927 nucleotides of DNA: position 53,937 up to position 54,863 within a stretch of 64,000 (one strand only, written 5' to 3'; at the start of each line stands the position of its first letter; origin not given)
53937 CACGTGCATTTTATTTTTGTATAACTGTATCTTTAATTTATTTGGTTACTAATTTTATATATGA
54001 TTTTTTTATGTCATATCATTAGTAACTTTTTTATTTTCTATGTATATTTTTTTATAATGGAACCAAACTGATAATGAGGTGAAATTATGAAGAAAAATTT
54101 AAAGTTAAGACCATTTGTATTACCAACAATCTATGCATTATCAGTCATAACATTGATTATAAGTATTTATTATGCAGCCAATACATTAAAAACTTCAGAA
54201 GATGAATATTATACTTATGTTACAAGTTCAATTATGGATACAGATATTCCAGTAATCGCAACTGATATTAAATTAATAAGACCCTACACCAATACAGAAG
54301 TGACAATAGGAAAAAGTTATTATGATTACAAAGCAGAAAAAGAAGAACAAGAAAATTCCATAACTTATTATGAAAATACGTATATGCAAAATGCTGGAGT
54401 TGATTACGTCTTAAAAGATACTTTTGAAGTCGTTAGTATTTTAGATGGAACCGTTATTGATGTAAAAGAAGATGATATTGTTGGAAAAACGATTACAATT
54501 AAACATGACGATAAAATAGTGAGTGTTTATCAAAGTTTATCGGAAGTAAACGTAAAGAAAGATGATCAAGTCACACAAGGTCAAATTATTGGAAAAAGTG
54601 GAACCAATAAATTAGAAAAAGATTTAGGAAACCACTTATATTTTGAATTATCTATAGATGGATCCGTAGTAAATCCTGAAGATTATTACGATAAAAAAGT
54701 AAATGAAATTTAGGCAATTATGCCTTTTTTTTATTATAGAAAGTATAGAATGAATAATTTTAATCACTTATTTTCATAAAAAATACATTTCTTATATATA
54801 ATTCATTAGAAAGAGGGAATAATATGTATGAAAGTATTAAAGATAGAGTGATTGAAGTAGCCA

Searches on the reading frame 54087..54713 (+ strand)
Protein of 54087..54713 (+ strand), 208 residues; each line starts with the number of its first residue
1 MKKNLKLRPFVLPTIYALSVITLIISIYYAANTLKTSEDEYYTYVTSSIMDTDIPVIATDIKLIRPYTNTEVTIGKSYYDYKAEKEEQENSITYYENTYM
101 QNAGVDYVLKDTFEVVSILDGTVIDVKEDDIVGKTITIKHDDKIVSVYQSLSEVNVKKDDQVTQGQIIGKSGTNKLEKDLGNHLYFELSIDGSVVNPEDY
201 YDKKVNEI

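Call 54: search_protein_families(library=pfam, proteins=[window:54087-54713:+], max_evalue=0.001)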
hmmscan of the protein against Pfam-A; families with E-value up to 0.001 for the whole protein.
window:54087-54713:+ (208 aa): 1 family
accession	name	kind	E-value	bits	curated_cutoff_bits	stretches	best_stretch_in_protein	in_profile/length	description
PF01551.29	Peptidase_M23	-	4.2e-22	78.6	28.7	1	102-197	3-96/96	Peptidase family M23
